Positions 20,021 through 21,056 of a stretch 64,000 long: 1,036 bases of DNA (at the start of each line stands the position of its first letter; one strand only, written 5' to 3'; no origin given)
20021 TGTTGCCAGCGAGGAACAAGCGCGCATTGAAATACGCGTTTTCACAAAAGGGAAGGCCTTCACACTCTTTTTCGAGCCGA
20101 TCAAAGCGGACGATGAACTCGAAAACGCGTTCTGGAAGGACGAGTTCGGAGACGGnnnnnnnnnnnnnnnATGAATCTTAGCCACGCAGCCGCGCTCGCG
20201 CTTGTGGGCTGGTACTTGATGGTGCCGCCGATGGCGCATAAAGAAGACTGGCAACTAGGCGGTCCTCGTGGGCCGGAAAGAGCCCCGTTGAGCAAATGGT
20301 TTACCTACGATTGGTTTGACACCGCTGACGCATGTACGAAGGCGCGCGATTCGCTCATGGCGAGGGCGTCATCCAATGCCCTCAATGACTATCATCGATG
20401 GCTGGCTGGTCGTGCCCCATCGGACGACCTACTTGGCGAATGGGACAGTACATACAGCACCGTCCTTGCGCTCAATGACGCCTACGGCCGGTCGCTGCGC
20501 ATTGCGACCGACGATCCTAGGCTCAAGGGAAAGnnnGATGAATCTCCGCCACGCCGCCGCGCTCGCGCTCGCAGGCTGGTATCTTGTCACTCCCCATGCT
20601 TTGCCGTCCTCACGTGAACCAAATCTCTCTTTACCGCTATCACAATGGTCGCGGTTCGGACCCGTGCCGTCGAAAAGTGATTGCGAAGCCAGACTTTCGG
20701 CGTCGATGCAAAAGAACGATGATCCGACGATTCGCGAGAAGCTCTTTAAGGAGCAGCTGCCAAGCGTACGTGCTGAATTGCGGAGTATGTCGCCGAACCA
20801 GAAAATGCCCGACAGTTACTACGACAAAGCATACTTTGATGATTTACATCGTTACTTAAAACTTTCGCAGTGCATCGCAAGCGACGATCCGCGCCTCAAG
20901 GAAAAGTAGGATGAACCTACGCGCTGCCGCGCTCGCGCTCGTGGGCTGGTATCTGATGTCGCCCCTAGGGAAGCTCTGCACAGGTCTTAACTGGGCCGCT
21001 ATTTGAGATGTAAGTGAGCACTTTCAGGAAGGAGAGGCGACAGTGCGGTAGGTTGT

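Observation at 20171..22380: Tandem array of three paralogous small secreted proteins with conserved leader and Cys-containing C-terminal motif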

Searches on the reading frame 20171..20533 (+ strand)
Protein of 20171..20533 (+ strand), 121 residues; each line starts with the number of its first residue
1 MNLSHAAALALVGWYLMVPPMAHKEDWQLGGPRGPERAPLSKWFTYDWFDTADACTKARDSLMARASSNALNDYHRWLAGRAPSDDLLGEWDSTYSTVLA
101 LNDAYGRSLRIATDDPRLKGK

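Call 4: search_protein_families(library=pfam, proteins=[window:20171-20533:+], max_evalue=1)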
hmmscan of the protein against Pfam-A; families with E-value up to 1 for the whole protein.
seq(121 aa): 0 families

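Call 5: search_protein_families(library=ncbifam, proteins=[window:20171-20533:+], max_evalue=1)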
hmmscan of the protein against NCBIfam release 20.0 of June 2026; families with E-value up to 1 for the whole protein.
seq(121 aa): 0 families

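Call 60: search_protein_families(library=padloc, proteins=[window:20171-20533:+], max_evalue=0.1)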
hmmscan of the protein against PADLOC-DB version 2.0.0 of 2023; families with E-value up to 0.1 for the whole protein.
seq(121 aa): 0 families

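Call 61: search_protein_families(library=phrogs, proteins=[window:20171-20533:+], max_evalue=0.1)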
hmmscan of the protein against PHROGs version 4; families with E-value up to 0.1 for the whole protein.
seq(121 aa): 0 families

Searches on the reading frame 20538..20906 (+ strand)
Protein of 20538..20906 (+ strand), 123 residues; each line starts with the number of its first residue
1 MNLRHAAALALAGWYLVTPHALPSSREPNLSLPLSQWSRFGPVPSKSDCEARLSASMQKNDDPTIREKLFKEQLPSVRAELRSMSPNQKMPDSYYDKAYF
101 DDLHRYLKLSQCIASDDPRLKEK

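Call 4: search_protein_families(library=pfam, proteins=[window:20538-20906:+], max_evalue=1)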
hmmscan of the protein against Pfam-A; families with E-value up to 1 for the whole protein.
seq(123 aa): 0 families

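Call 5: search_protein_families(library=ncbifam, proteins=[window:20538-20906:+], max_evalue=1)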
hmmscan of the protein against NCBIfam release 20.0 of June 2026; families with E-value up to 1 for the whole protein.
seq(123 aa): 0 families

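Call 6: find_homologous_proteins(query=window:20538-20906:+, max_evalue=0.01)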
Query seq(123 aa) (123 aa): 479 proteins with E <= 0.01 among 621 candidates; the best 120 are listed.
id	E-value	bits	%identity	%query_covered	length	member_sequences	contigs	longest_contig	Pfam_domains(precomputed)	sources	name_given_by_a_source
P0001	3.9e-59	216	79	98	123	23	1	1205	-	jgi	jgi:hypothetical protein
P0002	2.7e-57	210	76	98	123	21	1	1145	-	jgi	jgi:hypothetical protein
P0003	1.6e-53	198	77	100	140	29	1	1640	-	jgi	-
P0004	6.8e-52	193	74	100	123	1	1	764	-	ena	-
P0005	4.6e-51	190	72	95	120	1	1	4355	-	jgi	jgi:hypothetical protein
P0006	8.3e-51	189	75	93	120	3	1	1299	-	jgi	jgi:hypothetical protein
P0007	6.0e-50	187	72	95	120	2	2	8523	-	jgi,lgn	jgi:hypothetical protein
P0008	1.4e-49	185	71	100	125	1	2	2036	-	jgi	jgi:hypothetical protein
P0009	5.2e-49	184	72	99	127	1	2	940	-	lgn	-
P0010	2.9e-48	181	70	95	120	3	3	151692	-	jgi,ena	jgi:hypothetical protein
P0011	6.8e-46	174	68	100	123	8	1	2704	-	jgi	-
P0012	1.3e-35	140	100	54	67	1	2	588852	-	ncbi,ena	-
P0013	8.6e-35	138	53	100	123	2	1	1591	-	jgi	jgi:hypothetical protein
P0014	4.2e-30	123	52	99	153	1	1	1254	-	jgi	jgi:hypothetical protein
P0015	9.3e-27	112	76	61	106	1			-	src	-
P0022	1.2e-12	66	39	98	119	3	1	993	-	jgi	jgi:DNA-binding transcriptional regulator of glucitol operon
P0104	4.4e-8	52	34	100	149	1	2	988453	-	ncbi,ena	-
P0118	7.5e-8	51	28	100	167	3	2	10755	-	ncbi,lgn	ncbi:MAG: hypothetical protein WBQ86_02470 [Candidatus Binatus sp.]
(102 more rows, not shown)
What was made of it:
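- Checked: With hundreds of independent homologues (call 6), this is far beyond chance.
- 479 hits, all 'hypothetical', with the named ones from Candidatus Binatus (call 6).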

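Call 15: search_solved_structures(query=A1, max_evalue=10)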
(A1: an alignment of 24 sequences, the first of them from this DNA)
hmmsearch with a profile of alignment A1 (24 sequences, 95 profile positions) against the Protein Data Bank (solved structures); distinct sequences matched with E-value up to 10: 0.
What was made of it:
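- Tried and rejected: Nothing (call 15).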

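Call 16: find_related_loci(query=A1, collection=genome_contigs, flank=6000)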
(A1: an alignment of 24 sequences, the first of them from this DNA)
Query A1 (123 aa) in genome_contigs; peptide patterns used: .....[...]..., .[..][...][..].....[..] (x = any residue, [..] = any of these).
463 stretches matched a pattern; 326 encode a relative of the query (tblastn E <= 1e-3); the best 80 are kept; 80 distinct loci.
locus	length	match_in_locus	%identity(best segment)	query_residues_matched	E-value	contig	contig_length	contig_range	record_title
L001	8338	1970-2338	72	1-123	3e-54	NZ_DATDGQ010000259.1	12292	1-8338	MAG: Candidatus Binatus sp. isolate SMAG_U256 k141_204870, whole genome shotgun sequence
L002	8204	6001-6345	49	4-121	1e-28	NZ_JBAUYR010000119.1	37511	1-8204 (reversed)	MAG: Candidatus Binatus sp. isolate MFD06940_ilm_asm_bin44 k127_36862, whole genome shotgun sequence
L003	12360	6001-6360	56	1-120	5e-42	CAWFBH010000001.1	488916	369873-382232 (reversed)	MAG: uncultured delta proteobacterium isolate MFD02248.bin.2.83 genome assembly, contig: contig_106, whole genome shotgu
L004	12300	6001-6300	38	1-122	8e-18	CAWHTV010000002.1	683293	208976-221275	MAG: uncultured delta proteobacterium isolate MFD05705.bin.2.88 genome assembly, contig: contig_15149, whole genome shot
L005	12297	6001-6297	38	1-121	7e-17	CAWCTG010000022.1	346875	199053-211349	MAG: Candidatus Binataceae bacterium isolate MFD03399.bin.1.12 genome assembly, contig: contig_3921, whole genome shotgu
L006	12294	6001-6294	33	1-120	1e-16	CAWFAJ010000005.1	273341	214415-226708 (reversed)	MAG: uncultured delta proteobacterium isolate MFD00991.bin.1.136 genome assembly, contig: contig_35046, whole genome sho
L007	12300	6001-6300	35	1-123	1e-15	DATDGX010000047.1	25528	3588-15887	MAG TPA_asm: Candidatus Binataceae bacterium isolate SMAG_U263 k141_57980, whole genome shotgun sequence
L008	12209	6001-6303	35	1-123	3e-15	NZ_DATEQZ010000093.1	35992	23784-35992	MAG: Candidatus Binatus sp. isolate SMAG_U9060 k141_514743, whole genome shotgun sequence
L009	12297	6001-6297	37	1-121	5e-15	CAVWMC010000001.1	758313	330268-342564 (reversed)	MAG: uncultured delta proteobacterium isolate MFD04463.bin.1.288 genome assembly, contig: contig_15390, whole genome sho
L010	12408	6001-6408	37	1-123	9e-15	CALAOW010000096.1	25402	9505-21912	MAG TPA_asm: uncultured proteobacterium isolate ERR1035437_bin.86_CONCOCT_v1.1_MAG genome assembly, contig: ERZ1756482.1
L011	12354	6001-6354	38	1-123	1e-14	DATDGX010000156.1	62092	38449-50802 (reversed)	MAG TPA_asm: Candidatus Binataceae bacterium isolate SMAG_U263 k141_224932, whole genome shotgun sequence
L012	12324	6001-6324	40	1-123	1e-14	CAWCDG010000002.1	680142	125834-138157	MAG: uncultured delta proteobacterium isolate MFD09286.bin.2.99 genome assembly, contig: contig_16316, whole genome shot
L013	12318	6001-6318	35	1-121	2e-14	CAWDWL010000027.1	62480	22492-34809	MAG: uncultured proteobacterium isolate MFD05705.bin.1.215 genome assembly, contig: contig_52182, whole genome shotgun s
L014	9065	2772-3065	35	1-121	2e-14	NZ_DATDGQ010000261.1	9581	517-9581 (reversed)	MAG: Candidatus Binatus sp. isolate SMAG_U256 k141_387475, whole genome shotgun sequence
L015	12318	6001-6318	31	1-123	9e-14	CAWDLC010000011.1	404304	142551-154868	MAG: Candidatus Binataceae bacterium isolate MFD04492.bin.2.156 genome assembly, contig: contig_20865, whole genome shot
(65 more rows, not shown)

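Call 19: predict_structure(alignment_id=A1)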
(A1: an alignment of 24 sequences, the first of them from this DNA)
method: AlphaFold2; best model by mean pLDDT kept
length: 123 residues; sequences in the alignment: 24
mean_pLDDT: 85.9   pTM: 0.72
mean pLDDT of the five models: 85.9, 85.0, 84.5, 84.1, 83.9
residues with pLDDT >= 90: 63; 70-90: 44; 50-70: 15; < 50: 1
segments of 3 or more residues with pLDDT < 50: none
pLDDT, mean of each block of 10 residues (from residue 1): 54 91 82 95 96 94 89 86 81 74 93 95 84
secondary structure, 60 per line:
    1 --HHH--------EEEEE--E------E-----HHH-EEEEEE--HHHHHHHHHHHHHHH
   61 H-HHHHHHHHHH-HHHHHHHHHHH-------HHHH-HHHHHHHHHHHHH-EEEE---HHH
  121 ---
elements in order: E14-18 E38-43 H46-61 H63-72 H74-84 H92-95 H97-109 E111-114
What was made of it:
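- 20538..20909 (+): Paralogue P2, 123 aa. It is the only copy with every family-invariant residue (His5, GWYL, PLSQW, both Cys, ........). It belongs to a long-insert subfamily with LVTPH in place of LMVPP. AF2 pLDDT 85.9 (call 19).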

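Call 21: search_protein_representatives(alignment_id=A1)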
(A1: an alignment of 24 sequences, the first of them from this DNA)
Query: 24 sequences, 95 profile positions. Proteins with E-value up to 0.001 (for the whole library): 4823; up to 1e-10: 2619; up to 1e-30: 8. The best 150 are listed.
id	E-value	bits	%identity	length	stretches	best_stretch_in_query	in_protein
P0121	2.2e-38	147.0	-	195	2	1-94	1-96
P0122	6.6e-37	142.2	-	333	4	1-95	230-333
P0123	9.6e-37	141.7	-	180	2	1-94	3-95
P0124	5.1e-36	139.4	-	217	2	1-94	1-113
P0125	7.7e-36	138.8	-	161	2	1-95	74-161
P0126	2.5e-34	133.9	-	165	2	1-94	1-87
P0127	9.0e-34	132.2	-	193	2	1-93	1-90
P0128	1.1e-32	128.6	-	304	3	13-89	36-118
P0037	1.9e-28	115.1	-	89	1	1-95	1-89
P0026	1.7e-27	112.1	-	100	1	1-95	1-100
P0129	4.5e-27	110.7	-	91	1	1-93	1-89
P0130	5.7e-27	110.3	-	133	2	1-95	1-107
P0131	6.0e-27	110.3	-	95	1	3-95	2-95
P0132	1.1e-26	109.5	-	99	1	1-95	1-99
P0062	1.3e-26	109.2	-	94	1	2-94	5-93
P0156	1.2e-24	102.9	-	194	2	7-92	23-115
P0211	1.7e-23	99.2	-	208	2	9-94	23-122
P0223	2.5e-23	98.7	-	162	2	12-94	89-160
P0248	5.7e-23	97.5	-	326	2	13-94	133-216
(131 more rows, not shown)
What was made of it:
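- On Unnamed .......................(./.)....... family (defined here by HMM/alignment A1): The profile finds 4823 representatives (call 21).
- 4823 representatives at 50% identity with E <= 1e-3, and 2619 with E <= 1e-10 (call 21).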

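Call 26: find_encoding_contigs(protein=P0012, flank=6000, max_places=3)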
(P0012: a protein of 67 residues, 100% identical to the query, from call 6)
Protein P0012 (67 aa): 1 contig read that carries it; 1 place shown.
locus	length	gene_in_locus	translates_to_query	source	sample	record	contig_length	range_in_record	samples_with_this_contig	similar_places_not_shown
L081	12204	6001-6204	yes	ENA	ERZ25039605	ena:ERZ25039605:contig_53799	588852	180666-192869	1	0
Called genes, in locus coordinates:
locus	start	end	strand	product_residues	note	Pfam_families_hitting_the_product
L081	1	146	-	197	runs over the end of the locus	PF12852:Cupin_6, PF00165:HTH_AraC, PF12833:HTH_18, PF00165:HTH_AraC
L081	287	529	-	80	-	PF12852:Cupin_6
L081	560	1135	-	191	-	PF04909:Amidohydro_2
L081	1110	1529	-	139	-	PF04909:Amidohydro_2 (weak)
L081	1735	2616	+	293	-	PF01073:3Beta_HSD (weak), PF01370:Epimerase, PF04321:RmlD_sub_bind (weak), PF05368:NmrA, PF13460:NAD_binding_10, PF16363:GDP_Man_Dehyd (weak)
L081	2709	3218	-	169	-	PF05163:DinB, PF12867:DinB_2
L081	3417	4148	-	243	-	PF01209:Ubie_methyltran, PF05148:Methyltransf_8 (faint), PF13489:Methyltransf_23, PF06325:PrmA (weak), PF13847:Methyltransf_31, PF08241:Methyltransf_11, PF08242:Methyltransf_12, PF13649:Methyltransf_25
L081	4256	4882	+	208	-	PF00440:TetR_N, PF17918:TetR_C_15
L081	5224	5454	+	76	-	-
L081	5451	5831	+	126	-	-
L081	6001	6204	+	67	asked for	-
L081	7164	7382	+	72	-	PF02597:ThiS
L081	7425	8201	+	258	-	PF05690:ThiG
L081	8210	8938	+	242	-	PF02581:TMP-TENI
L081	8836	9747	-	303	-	PF00578:AhpC-TSA, PF08534:Redoxin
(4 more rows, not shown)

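Call 30: search_protein_families(library=pfam, proteins=[P0128, P0156, P0211, P0248, P0122, P0104, P0118], max_evalue=1)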
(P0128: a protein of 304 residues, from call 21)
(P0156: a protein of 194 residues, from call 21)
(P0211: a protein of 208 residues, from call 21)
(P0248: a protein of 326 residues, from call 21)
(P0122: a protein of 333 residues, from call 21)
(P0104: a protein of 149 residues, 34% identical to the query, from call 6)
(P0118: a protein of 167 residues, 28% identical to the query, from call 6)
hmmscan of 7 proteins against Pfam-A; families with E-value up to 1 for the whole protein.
P0128 (304 aa): 0 families

P0156 (194 aa): 1 family
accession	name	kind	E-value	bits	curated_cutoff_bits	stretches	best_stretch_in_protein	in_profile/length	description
PF17631.7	DUF5512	-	0.18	12.3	27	1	88-137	48-95/139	Family of unknown function (DUF5512)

P0211 (208 aa): 0 families

P0248 (326 aa): 1 family
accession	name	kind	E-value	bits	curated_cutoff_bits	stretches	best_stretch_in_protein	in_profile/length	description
PF23933.1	DUF7269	-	0.013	16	29.1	1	12-100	26-106/162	Family of unknown function (DUF7269)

P0122 (333 aa): 0 families

P0104 (149 aa): 0 families

P0118 (167 aa): 0 families

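Call 38: find_homologous_proteins(query=P0156, max_evalue=0.001)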
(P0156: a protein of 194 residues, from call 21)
Query P0156 (194 aa): 1 proteins with E <= 0.001 among 143 candidates.
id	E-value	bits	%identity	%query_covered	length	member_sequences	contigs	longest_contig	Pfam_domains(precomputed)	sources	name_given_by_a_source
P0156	1.0e-128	445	100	100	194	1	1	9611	-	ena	-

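Call 39: find_encoding_contigs(protein=P0156, flank=5000, max_places=2)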
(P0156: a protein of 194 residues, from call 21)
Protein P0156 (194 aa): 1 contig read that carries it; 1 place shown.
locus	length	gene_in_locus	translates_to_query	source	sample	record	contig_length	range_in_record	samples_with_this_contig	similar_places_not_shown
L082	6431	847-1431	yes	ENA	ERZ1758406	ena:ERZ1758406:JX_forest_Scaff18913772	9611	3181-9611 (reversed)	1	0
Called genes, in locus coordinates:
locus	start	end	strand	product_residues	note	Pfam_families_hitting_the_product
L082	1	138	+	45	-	?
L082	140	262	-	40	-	-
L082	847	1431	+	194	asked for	-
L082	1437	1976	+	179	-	-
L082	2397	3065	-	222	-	-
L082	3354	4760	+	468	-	PF01344:Kelch_1 (faint), PF24981:Beta-prop_ATRN-LZTR1, PF13415:Beta-prop_FBX42, PF13418:Beta-prop_TYW4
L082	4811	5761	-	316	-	PF01135:PCMT (weak), PF08704:GCD14, PF13847:Methyltransf_31 (faint)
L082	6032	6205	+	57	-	-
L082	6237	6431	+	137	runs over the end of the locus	-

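Call 40: find_encoding_contigs(protein=P0128, flank=5000, max_places=2)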
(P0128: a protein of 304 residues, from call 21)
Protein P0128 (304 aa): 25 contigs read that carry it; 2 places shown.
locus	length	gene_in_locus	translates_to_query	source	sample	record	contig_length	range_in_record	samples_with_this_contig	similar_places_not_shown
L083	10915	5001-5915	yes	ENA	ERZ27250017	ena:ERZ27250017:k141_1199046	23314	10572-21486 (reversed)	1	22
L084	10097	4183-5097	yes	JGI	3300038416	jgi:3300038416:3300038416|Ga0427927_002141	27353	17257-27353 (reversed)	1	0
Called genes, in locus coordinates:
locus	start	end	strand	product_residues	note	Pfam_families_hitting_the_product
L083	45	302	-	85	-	-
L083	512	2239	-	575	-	PF13667:ThiC-associated, PF01964:ThiC_Rad_SAM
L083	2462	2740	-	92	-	-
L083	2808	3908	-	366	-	PF07991:KARI_N, PF01450:KARI_C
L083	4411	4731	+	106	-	-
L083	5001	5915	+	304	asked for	-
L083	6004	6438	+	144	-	-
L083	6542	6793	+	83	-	PF12728:HTH_17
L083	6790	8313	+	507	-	PF21722:Gly_rich_2 (weak)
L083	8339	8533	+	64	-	-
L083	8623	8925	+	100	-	-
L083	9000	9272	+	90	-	-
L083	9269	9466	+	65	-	-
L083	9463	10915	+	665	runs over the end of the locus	PF09250:Prim-Pol, PF08708:PriCT_1, PF03796:DnaB_C, PF06745:ATPase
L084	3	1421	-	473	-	?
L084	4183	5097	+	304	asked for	-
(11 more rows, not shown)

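Call 56: find_homologous_proteins(query=P0128, max_evalue=0.001)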
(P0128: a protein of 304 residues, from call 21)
Query P0128 (304 aa): 2 proteins with E <= 0.001 among 1017 candidates.
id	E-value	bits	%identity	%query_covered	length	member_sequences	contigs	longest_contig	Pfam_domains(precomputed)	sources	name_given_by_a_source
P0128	1.1e-203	693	100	100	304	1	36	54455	-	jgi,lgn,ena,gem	jgi:hypothetical protein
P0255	1.5e-33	135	47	58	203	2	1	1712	-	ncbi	-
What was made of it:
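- Tried and rejected: No informative hits (calls 38, 56).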

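Call 57: list_cluster_members(proteins=[P0128, P0211, P0248, P0122, P0121, P0123, P0126, P0127, P0255, P0223])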
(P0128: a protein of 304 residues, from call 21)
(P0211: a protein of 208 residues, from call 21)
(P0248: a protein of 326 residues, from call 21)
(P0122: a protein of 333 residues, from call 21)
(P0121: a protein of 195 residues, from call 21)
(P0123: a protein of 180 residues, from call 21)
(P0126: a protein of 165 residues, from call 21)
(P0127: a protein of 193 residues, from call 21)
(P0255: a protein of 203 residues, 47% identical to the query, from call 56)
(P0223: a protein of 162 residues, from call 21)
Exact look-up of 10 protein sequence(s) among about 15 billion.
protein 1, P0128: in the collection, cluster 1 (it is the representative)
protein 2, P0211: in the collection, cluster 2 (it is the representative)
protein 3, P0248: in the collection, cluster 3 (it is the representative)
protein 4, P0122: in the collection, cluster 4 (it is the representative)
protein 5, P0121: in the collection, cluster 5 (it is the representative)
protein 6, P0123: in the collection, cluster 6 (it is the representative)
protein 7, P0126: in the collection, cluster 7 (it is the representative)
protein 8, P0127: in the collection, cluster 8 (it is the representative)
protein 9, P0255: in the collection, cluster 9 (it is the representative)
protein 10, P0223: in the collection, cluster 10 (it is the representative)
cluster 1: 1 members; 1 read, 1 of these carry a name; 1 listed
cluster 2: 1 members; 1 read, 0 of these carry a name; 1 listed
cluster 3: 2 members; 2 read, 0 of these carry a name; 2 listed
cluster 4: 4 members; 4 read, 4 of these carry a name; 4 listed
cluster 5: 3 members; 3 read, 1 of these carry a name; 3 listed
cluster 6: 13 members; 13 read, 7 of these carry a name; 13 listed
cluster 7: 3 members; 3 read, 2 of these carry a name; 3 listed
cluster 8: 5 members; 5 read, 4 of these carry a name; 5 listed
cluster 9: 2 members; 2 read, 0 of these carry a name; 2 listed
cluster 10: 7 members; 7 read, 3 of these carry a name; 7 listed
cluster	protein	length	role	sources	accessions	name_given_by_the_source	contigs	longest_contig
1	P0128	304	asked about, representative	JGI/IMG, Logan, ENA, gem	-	hypothetical protein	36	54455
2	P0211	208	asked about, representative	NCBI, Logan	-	-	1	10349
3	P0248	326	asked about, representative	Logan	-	-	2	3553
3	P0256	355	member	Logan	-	-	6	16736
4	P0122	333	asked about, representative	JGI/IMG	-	hypothetical protein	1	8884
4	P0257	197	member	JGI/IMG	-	hypothetical protein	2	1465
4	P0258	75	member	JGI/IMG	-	hypothetical protein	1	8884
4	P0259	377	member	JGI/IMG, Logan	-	hypothetical protein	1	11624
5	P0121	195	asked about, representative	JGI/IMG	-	-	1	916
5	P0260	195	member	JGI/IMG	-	hypothetical protein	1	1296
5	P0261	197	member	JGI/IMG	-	-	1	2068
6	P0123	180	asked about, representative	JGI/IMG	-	hypothetical protein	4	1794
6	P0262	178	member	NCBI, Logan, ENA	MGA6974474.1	MAG: hypothetical protein WBY93_22800 [Candidatus Binatus sp.]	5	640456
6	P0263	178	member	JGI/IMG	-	hypothetical protein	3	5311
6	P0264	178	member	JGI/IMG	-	hypothetical protein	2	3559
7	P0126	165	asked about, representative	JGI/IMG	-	hypothetical protein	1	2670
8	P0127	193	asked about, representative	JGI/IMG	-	hypothetical protein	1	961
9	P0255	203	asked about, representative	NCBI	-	-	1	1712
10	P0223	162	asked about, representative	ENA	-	-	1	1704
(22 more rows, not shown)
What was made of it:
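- One such cluster has 13 members from several sources (call 57).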

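Call 60: search_protein_families(library=padloc, proteins=[window:20538-20906:+], max_evalue=0.1)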
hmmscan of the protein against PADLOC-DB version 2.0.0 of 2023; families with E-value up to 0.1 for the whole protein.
seq(123 aa): 0 families
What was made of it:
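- No Pfam or NCBIfam match for P1-P3, no Pfam match for distant members, and no PADLOC or PDB sequence match (calls 4, 5, 15, 30, 60).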

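Call 61: search_protein_families(library=phrogs, proteins=[window:20538-20906:+], max_evalue=0.1)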
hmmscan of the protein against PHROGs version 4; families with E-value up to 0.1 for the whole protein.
seq(123 aa): 1 family
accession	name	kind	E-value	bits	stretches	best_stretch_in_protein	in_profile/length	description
phrog_17307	-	unknown function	0.027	15.8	1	68-119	44-95/149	-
